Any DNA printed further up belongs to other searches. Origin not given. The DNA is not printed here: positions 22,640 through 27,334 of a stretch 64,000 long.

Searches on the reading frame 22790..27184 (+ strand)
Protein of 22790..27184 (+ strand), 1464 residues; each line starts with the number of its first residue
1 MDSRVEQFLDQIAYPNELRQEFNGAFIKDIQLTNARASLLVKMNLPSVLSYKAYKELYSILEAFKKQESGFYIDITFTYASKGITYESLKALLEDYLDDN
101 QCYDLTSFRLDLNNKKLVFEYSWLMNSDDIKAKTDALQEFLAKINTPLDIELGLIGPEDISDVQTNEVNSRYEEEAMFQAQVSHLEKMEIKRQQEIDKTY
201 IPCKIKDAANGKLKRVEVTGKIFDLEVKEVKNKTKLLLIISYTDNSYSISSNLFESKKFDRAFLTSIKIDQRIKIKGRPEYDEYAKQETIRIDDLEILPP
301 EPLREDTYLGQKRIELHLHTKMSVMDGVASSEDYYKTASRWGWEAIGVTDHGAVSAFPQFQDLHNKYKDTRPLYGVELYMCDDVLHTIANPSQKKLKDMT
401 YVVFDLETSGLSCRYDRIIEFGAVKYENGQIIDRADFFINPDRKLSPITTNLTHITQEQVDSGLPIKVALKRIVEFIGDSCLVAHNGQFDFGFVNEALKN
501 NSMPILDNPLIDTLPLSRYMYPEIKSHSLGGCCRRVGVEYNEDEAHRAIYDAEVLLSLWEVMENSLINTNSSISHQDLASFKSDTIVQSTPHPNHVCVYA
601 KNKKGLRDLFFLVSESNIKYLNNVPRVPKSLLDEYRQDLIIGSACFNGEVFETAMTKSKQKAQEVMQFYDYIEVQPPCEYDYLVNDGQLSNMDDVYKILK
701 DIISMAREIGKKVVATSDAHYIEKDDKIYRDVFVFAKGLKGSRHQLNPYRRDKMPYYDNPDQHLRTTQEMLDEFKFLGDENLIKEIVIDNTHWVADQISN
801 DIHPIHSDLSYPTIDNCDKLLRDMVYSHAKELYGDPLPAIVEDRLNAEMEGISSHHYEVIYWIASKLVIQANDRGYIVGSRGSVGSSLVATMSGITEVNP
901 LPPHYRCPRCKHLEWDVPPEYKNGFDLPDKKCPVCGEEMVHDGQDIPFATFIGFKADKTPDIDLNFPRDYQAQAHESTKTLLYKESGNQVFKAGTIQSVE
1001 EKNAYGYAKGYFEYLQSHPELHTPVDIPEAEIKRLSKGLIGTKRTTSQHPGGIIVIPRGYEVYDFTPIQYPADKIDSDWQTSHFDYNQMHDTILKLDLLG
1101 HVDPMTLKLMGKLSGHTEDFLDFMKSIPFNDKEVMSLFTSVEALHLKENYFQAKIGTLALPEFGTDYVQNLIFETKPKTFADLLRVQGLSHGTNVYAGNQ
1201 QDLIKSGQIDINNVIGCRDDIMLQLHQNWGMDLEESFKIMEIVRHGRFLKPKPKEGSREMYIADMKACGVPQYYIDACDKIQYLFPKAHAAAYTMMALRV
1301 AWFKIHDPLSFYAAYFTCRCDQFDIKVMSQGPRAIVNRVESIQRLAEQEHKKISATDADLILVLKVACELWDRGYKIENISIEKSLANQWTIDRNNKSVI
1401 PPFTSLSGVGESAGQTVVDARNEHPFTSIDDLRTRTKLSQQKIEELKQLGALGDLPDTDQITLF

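Call 78: search_protein_families(library=pfam, proteins=[window:22790-27184:+], max_evalue=0.00001)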
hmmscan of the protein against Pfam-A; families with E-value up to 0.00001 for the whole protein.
window:22790-27184:+ (1464 aa): 5 families
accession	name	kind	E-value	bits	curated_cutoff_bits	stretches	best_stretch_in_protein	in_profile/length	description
PF07733.18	DNA_pol3_alpha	-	1.3e-47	163.1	23.9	1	820-1100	2-260/260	Bacterial DNA polymerase III alpha NTPase domain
PF00929.31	RNase_T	-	2.7e-33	116.3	24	1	402-556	1-161/164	Exonuclease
PF02811.25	PHP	-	9.1e-25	88.3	26.4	2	315-385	1-67/164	PHP domain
PF17657.6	DNA_pol3_finger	-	9.4e-16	58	22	1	1124-1265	22-162/166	Bacterial DNA polymerase III alpha subunit finger domain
PF14579.12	HHH_6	-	3.9e-11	43.5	25.6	1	1374-1455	1-83/90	Helix-hairpin-helix motif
